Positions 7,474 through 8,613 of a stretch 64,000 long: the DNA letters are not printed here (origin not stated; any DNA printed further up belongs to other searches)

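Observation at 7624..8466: MqnC/MqnE paralog without the radical-SAM cysteine triad, translationally coupled to mqnA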

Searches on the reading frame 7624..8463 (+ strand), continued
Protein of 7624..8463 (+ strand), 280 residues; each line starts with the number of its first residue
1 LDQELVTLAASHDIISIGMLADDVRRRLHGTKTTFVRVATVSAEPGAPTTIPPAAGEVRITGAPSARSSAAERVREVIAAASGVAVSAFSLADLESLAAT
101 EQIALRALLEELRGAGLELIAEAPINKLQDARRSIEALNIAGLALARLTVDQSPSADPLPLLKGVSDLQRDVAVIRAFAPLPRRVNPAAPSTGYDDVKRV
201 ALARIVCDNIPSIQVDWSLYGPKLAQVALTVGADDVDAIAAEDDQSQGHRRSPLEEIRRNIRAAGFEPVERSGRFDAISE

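Call 29: find_homologous_proteins(query=A2, max_evalue=1e-10)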
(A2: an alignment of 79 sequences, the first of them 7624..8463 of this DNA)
Query A2 (79 sequences) (280 aa, profile of the alignment): 6179 proteins with E <= 1e-10 among 8000 candidates; the best 120 are listed.
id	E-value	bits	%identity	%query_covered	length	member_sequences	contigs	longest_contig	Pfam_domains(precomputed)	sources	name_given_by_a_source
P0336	9.2e-116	405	67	100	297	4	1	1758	PF19288.5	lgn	-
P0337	4.7e-115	402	65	99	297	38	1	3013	PF19288.5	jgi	jgi:aminodeoxyfutalosine synthase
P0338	8.8e-115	402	65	100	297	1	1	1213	PF19288.5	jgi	jgi:aminodeoxyfutalosine synthase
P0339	1.3e-114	401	64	100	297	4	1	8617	PF19288.5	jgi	jgi:aminodeoxyfutalosine synthase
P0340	2.3e-114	400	55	98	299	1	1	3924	PF19288.5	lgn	-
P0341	3.2e-114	400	67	99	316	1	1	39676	PF19288.5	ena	-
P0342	3.6e-114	400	63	100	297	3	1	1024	PF19288.5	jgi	jgi:aminodeoxyfutalosine synthase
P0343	4.5e-114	399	65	99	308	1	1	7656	PF19288.5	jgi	jgi:aminodeoxyfutalosine synthase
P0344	4.6e-114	399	67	99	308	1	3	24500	PF19288.5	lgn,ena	-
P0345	6.8e-114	399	49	99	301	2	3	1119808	PF19288.5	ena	-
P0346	7.3e-114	399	54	99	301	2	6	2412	PF19288.5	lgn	-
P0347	1.8e-113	397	53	99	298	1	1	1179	PF19288.5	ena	-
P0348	2.1e-113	397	55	97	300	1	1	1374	PF19288.5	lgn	-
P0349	2.7e-113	397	67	99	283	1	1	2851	PF19288.5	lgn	-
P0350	4.0e-113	396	55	97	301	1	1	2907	PF19288.5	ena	-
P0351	4.8e-113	396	54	99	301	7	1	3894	PF19288.5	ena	-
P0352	5.5e-113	396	50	96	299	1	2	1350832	PF19288.5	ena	-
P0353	5.5e-113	396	69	99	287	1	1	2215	PF19288.5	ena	-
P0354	7.2e-113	395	60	99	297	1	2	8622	PF19288.5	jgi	jgi:aminodeoxyfutalosine synthase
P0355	8.2e-113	395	50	96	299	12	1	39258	PF19288.5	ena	-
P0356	8.3e-113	395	54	99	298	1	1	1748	PF19288.5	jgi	jgi:aminodeoxyfutalosine synthase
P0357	9.8e-113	395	68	98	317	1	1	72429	PF19288.5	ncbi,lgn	ncbi:MAG: hypothetical protein ABI868_13385 [Acidobacteriota bacterium]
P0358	1.0e-112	395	51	99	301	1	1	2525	PF19288.5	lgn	-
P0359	1.0e-112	395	69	99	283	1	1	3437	PF19288.5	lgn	-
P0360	1.4e-112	394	50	98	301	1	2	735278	PF19288.5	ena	-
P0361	1.5e-112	394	61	99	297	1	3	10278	PF19288.5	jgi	jgi:aminodeoxyfutalosine synthase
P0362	1.5e-112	394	65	99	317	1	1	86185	PF19288.5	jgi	jgi:aminodeoxyfutalosine synthase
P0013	1.9e-112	394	77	99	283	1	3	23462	PF19288.5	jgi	jgi:aminodeoxyfutalosine synthase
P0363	2.3e-112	394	69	98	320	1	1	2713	PF19288.5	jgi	jgi:aminodeoxyfutalosine synthase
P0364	2.4e-112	394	65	99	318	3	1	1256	PF19288.5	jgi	jgi:aminodeoxyfutalosine synthase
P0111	2.5e-112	394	72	99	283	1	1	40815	PF19288.5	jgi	jgi:aminodeoxyfutalosine synthase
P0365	2.6e-112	393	67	99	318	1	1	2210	PF19288.5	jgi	jgi:aminodeoxyfutalosine synthase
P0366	3.0e-112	393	61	99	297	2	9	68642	PF19288.5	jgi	jgi:aminodeoxyfutalosine synthase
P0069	3.0e-112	393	74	99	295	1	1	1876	PF19288.5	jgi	jgi:aminodeoxyfutalosine synthase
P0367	3.5e-112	393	72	99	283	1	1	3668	PF19288.5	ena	-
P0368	3.5e-112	393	65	99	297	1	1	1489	PF19288.5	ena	-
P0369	3.9e-112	393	72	99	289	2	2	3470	PF19288.5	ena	-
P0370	4.1e-112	393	68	99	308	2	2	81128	PF19288.5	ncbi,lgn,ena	-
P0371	4.2e-112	393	69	99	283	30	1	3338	PF19288.5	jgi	jgi:aminodeoxyfutalosine synthase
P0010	4.5e-112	393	77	99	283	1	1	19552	PF19288.5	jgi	jgi:aminodeoxyfutalosine synthase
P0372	5.2e-112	392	50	96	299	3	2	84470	PF19288.5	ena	-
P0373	5.3e-112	392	54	97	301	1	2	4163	PF19288.5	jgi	jgi:aminodeoxyfutalosine synthase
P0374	5.5e-112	392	69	98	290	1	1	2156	PF19288.5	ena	-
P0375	5.6e-112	392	70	99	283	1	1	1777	PF19288.5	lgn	-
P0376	5.9e-112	392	71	98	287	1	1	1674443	PF19288.5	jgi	jgi:aminodeoxyfutalosine synthase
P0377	5.9e-112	392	67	99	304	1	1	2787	PF19288.5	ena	-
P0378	6.1e-112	392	74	98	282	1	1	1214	PF19288.5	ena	-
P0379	7.2e-112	392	69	99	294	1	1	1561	PF19288.5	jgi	jgi:aminodeoxyfutalosine synthase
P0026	7.5e-112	392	75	99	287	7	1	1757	PF19288.5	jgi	jgi:aminodeoxyfutalosine synthase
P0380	7.7e-112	392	69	99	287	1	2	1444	PF19288.5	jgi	jgi:aminodeoxyfutalosine synthase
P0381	9.1e-112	392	71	99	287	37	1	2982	PF19288.5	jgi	jgi:aminodeoxyfutalosine synthase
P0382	9.1e-112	392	51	98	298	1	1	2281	PF19288.5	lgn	-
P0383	1.0e-111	391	74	99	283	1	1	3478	PF19288.5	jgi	jgi:aminodeoxyfutalosine synthase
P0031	1.0e-111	391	74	99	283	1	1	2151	PF19288.5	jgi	-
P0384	1.1e-111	391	67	99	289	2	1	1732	PF19288.5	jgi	jgi:aminodeoxyfutalosine synthase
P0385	1.2e-111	391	72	98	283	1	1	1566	PF19288.5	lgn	-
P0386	1.3e-111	391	70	98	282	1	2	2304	PF19288.5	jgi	jgi:aminodeoxyfutalosine synthase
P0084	1.3e-111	391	73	99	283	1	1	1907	PF19288.5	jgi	jgi:aminodeoxyfutalosine synthase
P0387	1.7e-111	391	67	98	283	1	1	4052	PF19288.5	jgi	-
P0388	1.9e-111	391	69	99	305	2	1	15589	PF19288.5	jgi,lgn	jgi:aminodeoxyfutalosine synthase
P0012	2.0e-111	391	75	100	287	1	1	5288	PF19288.5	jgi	jgi:aminodeoxyfutalosine synthase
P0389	2.2e-111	390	69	99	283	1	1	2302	PF19288.5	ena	-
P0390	2.2e-111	390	70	99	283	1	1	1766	PF19288.5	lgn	-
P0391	2.2e-111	390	68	98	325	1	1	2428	PF19288.5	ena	-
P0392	2.5e-111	390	66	100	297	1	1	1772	PF19288.5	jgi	jgi:aminodeoxyfutalosine synthase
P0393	2.5e-111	390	72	98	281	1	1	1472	PF19288.5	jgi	jgi:aminodeoxyfutalosine synthase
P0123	2.7e-111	390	56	96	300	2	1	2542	PF19288.5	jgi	jgi:aminodeoxyfutalosine synthase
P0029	2.9e-111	390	75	99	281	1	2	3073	PF19288.5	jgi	jgi:aminodeoxyfutalosine synthase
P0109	3.0e-111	390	75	98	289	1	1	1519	PF19288.5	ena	-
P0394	3.0e-111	390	51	95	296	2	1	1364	PF19288.5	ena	-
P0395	3.0e-111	390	70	96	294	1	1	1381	PF19288.5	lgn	-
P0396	3.2e-111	390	69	99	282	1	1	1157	PF19288.5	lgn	-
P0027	3.3e-111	390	76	98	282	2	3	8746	PF19288.5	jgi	jgi:aminodeoxyfutalosine synthase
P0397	3.5e-111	390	65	99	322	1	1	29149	PF19288.5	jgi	jgi:aminodeoxyfutalosine synthase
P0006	3.6e-111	390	78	100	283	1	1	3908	PF19288.5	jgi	jgi:CofH/MqnC C-terminal region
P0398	3.6e-111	390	68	100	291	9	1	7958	PF19288.5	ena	-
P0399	4.5e-111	389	68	100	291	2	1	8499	PF19288.5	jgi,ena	-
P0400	4.6e-111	389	58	96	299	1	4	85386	PF19288.5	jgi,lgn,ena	jgi:aminodeoxyfutalosine synthase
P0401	4.7e-111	389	70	99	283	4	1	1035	PF19288.5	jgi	jgi:aminodeoxyfutalosine synthase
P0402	4.7e-111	389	68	100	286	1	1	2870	PF19288.5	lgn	-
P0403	4.8e-111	389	70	99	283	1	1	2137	PF19288.5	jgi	jgi:aminodeoxyfutalosine synthase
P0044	4.9e-111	389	74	99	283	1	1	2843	PF19288.5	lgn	-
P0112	5.6e-111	389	74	99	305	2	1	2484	PF19288.5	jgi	jgi:2-iminoacetate synthase ThiH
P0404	5.7e-111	389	71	99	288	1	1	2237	PF19288.5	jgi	jgi:aminodeoxyfutalosine synthase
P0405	6.0e-111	389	71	98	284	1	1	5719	PF19288.5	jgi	jgi:aminodeoxyfutalosine synthase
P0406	6.2e-111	389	74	99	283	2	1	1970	PF19288.5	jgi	-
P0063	6.3e-111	389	76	98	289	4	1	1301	PF19288.5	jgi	-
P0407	7.0e-111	389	53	95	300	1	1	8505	PF19288.5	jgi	jgi:aminodeoxyfutalosine synthase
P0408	7.0e-111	389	67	99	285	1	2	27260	PF19288.5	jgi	jgi:aminodeoxyfutalosine synthase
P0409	7.1e-111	389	70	98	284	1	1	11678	PF19288.5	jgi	jgi:aminodeoxyfutalosine synthase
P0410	7.2e-111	389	62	98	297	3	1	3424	PF19288.5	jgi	jgi:aminodeoxyfutalosine synthase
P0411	7.4e-111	389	69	100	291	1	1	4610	PF19288.5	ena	-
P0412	7.9e-111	389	72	99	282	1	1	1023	PF19288.5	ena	-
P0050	8.0e-111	389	76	98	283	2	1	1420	PF19288.5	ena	-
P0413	8.4e-111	389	71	99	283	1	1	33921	PF19288.5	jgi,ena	-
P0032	8.4e-111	389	75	99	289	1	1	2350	PF19288.5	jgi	-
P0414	9.1e-111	388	71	98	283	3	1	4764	PF19288.5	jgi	jgi:aminodeoxyfutalosine synthase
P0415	9.2e-111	388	69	98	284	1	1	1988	PF19288.5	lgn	-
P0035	9.9e-111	388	73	100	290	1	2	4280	PF19288.5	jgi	jgi:aminodeoxyfutalosine synthase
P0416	9.9e-111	388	65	99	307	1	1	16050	PF19288.5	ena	-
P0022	1.1e-110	388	74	99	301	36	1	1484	PF19288.5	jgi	-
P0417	1.1e-110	388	62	99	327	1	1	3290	PF19288.5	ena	-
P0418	1.1e-110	388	52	98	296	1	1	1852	PF19288.5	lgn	-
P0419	1.1e-110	388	73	99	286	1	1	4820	PF19288.5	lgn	-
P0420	1.1e-110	388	73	99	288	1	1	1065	PF19288.5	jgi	-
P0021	1.2e-110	388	75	99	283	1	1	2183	PF19288.5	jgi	jgi:aminodeoxyfutalosine synthase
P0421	1.2e-110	388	71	98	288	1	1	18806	PF19288.5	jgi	jgi:aminodeoxyfutalosine synthase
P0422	1.2e-110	388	70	98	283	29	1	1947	PF19288.5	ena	-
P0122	1.2e-110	388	56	98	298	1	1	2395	PF19288.5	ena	-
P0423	1.2e-110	388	66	98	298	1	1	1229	PF19288.5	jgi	jgi:aminodeoxyfutalosine synthase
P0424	1.2e-110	388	69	99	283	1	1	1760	PF19288.5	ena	-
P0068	1.3e-110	388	74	99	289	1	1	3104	PF19288.5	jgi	jgi:aminodeoxyfutalosine synthase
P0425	1.3e-110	388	67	99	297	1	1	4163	PF19288.5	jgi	jgi:aminodeoxyfutalosine synthase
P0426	1.3e-110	388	68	99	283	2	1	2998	PF19288.5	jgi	-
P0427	1.3e-110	388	71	98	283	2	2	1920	PF19288.5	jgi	jgi:aminodeoxyfutalosine synthase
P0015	1.3e-110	388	76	99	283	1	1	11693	PF19288.5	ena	-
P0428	1.4e-110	388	70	95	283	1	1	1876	PF19288.5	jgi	jgi:aminodeoxyfutalosine synthase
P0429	1.4e-110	388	53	97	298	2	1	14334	PF19288.5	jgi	jgi:aminodeoxyfutalosine synthase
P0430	1.5e-110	388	70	99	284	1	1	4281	PF19288.5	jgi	jgi:hypothetical protein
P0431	1.5e-110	388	73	99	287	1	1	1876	PF19288.5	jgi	jgi:aminodeoxyfutalosine synthase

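Call 30: fold_search(model_id=the predicted structure, library=pdb)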
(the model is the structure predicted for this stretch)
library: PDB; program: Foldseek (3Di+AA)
matches with E <= 10: 1302; with E <= 0.001: 19
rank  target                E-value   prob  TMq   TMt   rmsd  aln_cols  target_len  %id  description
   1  6xig_A                7.1e-09  1.00  0.64  0.49   5.2       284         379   18  X-ray crystal structure of MqnE from Pedobacter heparinus (released 2020-07-15)
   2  6xig_B                7.5e-09  1.00  0.69  0.53   6.3       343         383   17  X-ray crystal structure of MqnE from Pedobacter heparinus (released 2020-07-15)
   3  6xi9_B                1.6e-08  1.00  0.64  0.49   5.2       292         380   16  X-ray crystal structure of MqnE from Pedobacter heparinus in complex with aminofutalosine and methionine (released 2020-07-15)
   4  6xi9_A                5.5e-08  1.00  0.69  0.53   6.2       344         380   16  X-ray crystal structure of MqnE from Pedobacter heparinus in complex with aminofutalosine and methionine (released 2020-07-15)
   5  5ff2                  2.5e-05  1.00  0.46  0.39   8.9       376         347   13  HydE from T. maritima in complex with (2R,4R)-TDA (released 2016-04-06)
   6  3iiz                  3.1e-05  1.00  0.50  0.43   8.2       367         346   14  X-ray structure of the FeFe-hydrogenase maturase HydE from T. maritima in complex with S-adenosyl-L-methionine (released 2009-09-22)
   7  3cix                  4.0e-05  1.00  0.51  0.43   8.2       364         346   14  X-RAY structure of the [FeFe]-hydrogenase maturase HydE from thermotoga maritima in complex with thiocyanate (released 2008-04-08)
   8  3ciw                  4.0e-05  1.00  0.50  0.42   8.1       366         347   14  X-RAY structure of the [FeFe]-hydrogenase maturase HydE from thermotoga maritima (released 2008-04-08)
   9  5few                  6.2e-05  1.00  0.50  0.42   8.2       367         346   14  HydE from T. maritima in complex with S-adenosyl-L-cysteine (final product) (released 2016-04-06)
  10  5fep                  6.9e-05  1.00  0.48  0.41   8.3       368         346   14  HydE from T. maritima in complex with (2R,4R)-MeTDA (released 2016-04-06)
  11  8vdw_B                1.3e-04  1.00  0.55  0.48   6.5       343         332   12  X-Ray Crystal Structure of the biotin synthase from V. parvula (released 2024-01-24)
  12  3t7v                  1.4e-04  1.00  0.57  0.49   7.3       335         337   15  Crystal structure of methylornithine synthase (PylB) (released 2011-11-30)
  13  7pd1_A                1.4e-04  1.00  0.53  0.43   7.5       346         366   13  Crystal structure of the L-tyrosine-bound radical SAM tyrosine lyase ThiH (2-iminoacetate synthase) from Thermosinus c (released 2022-05-11)
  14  7o1p                  1.9e-04  1.00  0.48  0.42   8.4       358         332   14  [FeFe]-hydrogenase maturase HydE from T. Maritima (C-ter stretch absent) (released 2021-05-26)
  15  8qmk                  2.3e-04  1.00  0.45  0.38   8.8       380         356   14  Enzymatically-produced complex-B bound TmHydE structure (released 2023-11-22)
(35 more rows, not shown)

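Call 31: find_encoding_contigs(protein=P0345, flank=10000, max_places=3)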
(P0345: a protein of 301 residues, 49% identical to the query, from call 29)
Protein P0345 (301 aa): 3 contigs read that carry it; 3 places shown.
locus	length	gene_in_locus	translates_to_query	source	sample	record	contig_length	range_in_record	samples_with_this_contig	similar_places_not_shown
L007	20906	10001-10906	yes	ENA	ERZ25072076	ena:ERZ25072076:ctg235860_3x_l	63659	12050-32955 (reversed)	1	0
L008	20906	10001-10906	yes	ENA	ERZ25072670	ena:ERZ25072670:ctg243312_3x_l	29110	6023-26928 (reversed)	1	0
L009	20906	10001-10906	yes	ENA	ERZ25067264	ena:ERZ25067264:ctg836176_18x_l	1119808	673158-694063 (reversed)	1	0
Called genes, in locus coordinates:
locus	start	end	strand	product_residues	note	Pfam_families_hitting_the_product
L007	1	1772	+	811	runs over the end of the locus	PF02861:Clp_N, PF13191:AAA_16 (weak), PF00004:AAA, PF17871:AAA_lid_9, PF07724:AAA_2, PF00004:AAA, PF07728:AAA_5, PF10431:ClpB_D2-small, +9 more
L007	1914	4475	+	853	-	PF07244:POTRA, PF01103:Omp85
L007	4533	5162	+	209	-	-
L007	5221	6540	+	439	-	PF07977:FabA, PF22818:ApeI-like, PF00132:Hexapep, PF25084:LbH_EIF2B (faint), PF25087:GMPPB_C, PF00132:Hexapep, PF13720:Acetyltransf_11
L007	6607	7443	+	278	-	PF17930:LpxI_N, PF06230:LpxI_C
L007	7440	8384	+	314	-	PF01408:GFO_IDH_MocA, PF03807:F420_oxidored (weak), PF22725:GFO_IDH_MocA_C3 (weak)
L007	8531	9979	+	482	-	PF20695:UbiD_N, PF01977:UbiD, PF20696:UbiD_C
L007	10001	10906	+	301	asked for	PF19288:CofH_C (weak)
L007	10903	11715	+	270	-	PF02621:VitK2_biosynth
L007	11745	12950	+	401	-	PF04055:Radical_SAM, PF19288:CofH_C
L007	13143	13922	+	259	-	PF01979:Amidohydro_1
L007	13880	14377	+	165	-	PF01979:Amidohydro_1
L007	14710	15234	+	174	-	PF01040:UbiA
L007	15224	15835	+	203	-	PF02441:Flavoprotein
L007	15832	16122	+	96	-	-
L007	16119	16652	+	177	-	PF01209:Ubie_methyltran, PF08241:Methyltransf_11, PF08242:Methyltransf_12 (weak), PF13649:Methyltransf_25, PF13847:Methyltransf_31 (weak)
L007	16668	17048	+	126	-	-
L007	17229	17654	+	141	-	PF13103:TonB_2 (weak)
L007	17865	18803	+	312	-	PF01715:IPPT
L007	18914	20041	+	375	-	PF01966:HD, PF13286:HD_assoc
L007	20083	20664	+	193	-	PF02620:YceD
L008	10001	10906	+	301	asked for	PF19288:CofH_C (weak)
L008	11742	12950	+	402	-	PF04055:Radical_SAM, PF19288:CofH_C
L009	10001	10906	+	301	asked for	PF19288:CofH_C (weak)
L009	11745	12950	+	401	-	PF04055:Radical_SAM, PF19288:CofH_C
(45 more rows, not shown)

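Call 32: find_encoding_contigs(protein=P0352, flank=10000, max_places=2)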
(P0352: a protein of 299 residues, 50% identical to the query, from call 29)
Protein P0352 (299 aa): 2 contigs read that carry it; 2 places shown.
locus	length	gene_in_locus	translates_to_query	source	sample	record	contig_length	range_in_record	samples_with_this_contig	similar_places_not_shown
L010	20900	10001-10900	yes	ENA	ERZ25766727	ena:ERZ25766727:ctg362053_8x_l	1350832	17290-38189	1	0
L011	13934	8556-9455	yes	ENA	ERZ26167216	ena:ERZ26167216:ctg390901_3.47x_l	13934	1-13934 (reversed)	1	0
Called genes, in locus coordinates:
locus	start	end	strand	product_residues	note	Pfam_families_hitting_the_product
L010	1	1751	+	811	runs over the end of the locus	PF02861:Clp_N, PF13191:AAA_16 (weak), PF00004:AAA, PF17871:AAA_lid_9, PF07724:AAA_2, PF00004:AAA, PF07728:AAA_5, PF10431:ClpB_D2-small, +5 more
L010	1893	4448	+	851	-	PF07244:POTRA, PF01103:Omp85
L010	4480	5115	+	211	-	PF03938:OmpH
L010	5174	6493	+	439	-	PF07977:FabA, PF22818:ApeI-like, PF25084:LbH_EIF2B (faint), PF25087:GMPPB_C, PF00132:Hexapep, PF13720:Acetyltransf_11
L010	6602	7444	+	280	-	PF17930:LpxI_N, PF06230:LpxI_C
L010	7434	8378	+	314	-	PF01408:GFO_IDH_MocA, PF22725:GFO_IDH_MocA_C3 (weak)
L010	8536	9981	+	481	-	PF20695:UbiD_N, PF01977:UbiD, PF20696:UbiD_C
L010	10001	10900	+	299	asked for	PF19288:CofH_C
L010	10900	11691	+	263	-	PF02621:VitK2_biosynth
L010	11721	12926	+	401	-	PF04055:Radical_SAM, PF19288:CofH_C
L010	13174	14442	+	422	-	PF07969:Amidohydro_3 (faint), PF01979:Amidohydro_1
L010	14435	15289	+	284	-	PF01040:UbiA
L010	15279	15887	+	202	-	PF02441:Flavoprotein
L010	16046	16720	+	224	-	PF01209:Ubie_methyltran, PF13489:Methyltransf_23, PF13847:Methyltransf_31, PF08241:Methyltransf_11, PF08242:Methyltransf_12 (weak), PF13649:Methyltransf_25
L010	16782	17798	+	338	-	PF13103:TonB_2 (weak)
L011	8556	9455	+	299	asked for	PF19288:CofH_C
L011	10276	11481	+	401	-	PF04055:Radical_SAM, PF19288:CofH_C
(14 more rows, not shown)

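Call 33: find_encoding_contigs(protein=P0322, flank=10000, max_places=2)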
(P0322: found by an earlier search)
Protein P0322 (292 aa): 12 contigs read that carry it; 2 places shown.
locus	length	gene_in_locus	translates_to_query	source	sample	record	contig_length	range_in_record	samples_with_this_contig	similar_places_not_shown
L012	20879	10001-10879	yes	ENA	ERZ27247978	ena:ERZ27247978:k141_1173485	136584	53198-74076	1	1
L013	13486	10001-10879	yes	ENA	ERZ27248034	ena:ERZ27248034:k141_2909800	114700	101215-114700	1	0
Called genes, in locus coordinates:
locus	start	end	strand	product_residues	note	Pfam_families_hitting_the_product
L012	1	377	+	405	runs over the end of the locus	PF00144:Beta-lactamase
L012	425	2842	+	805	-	PF02861:Clp_N, PF02861:Clp_N, PF00004:AAA, PF17871:AAA_lid_9, PF00004:AAA, PF07724:AAA_2, PF07728:AAA_5, PF10431:ClpB_D2-small, +13 more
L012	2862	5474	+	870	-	PF07244:POTRA, PF01103:Omp85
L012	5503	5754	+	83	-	-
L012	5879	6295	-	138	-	-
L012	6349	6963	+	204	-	PF03938:OmpH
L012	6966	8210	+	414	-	PF07977:FabA, PF22818:ApeI-like, PF25084:LbH_EIF2B (faint), PF00132:Hexapep (weak), PF25087:GMPPB_C (weak), PF00132:Hexapep (weak), PF13720:Acetyltransf_11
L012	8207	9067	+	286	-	PF17930:LpxI_N, PF06230:LpxI_C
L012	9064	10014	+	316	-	PF01408:GFO_IDH_MocA, PF22725:GFO_IDH_MocA_C3 (weak)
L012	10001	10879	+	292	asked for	-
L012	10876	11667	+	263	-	PF02621:VitK2_biosynth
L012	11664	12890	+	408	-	PF04055:Radical_SAM, PF19288:CofH_C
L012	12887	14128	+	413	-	PF01979:Amidohydro_1, PF07969:Amidohydro_3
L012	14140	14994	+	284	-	PF01040:UbiA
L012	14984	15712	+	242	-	PF01209:Ubie_methyltran, PF13847:Methyltransf_31, PF08241:Methyltransf_11, PF08242:Methyltransf_12 (weak), PF13649:Methyltransf_25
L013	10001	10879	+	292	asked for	-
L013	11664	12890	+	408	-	PF04055:Radical_SAM, PF19288:CofH_C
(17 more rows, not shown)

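Call 34: find_encoding_contigs(protein=P0282, flank=10000, max_places=2)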
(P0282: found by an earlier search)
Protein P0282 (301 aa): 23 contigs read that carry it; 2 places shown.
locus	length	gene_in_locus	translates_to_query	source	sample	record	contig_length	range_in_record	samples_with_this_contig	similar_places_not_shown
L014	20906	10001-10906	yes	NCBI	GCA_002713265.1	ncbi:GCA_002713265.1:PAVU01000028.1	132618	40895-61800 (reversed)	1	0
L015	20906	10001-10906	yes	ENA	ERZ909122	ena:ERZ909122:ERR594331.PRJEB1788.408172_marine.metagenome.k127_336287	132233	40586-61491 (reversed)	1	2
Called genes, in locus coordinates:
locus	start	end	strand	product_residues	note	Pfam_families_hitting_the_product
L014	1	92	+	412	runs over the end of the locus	PF12704:MacB_PCD, PF02687:FtsX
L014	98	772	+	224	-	PF00005:ABC_tran, PF13304:AAA_21 (faint)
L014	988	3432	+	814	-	-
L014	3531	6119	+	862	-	-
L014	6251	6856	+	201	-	-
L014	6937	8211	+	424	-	-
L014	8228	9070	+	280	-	PF17930:LpxI_N, PF06230:LpxI_C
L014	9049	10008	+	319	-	PF02629:CoA_binding (weak), PF01408:GFO_IDH_MocA, PF22725:GFO_IDH_MocA_C3 (weak)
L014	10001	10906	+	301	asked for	PF19288:CofH_C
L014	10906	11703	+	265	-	PF02621:VitK2_biosynth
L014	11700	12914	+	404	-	PF04055:Radical_SAM, PF19288:CofH_C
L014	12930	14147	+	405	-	PF07969:Amidohydro_3 (faint), PF01979:Amidohydro_1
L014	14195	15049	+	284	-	PF01040:UbiA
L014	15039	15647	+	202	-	PF02441:Flavoprotein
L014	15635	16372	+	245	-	PF01209:Ubie_methyltran, PF13489:Methyltransf_23 (weak), PF13847:Methyltransf_31, PF08241:Methyltransf_11, PF08242:Methyltransf_12 (weak), PF13649:Methyltransf_25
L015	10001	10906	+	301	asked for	PF19288:CofH_C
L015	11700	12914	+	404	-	PF04055:Radical_SAM, PF19288:CofH_C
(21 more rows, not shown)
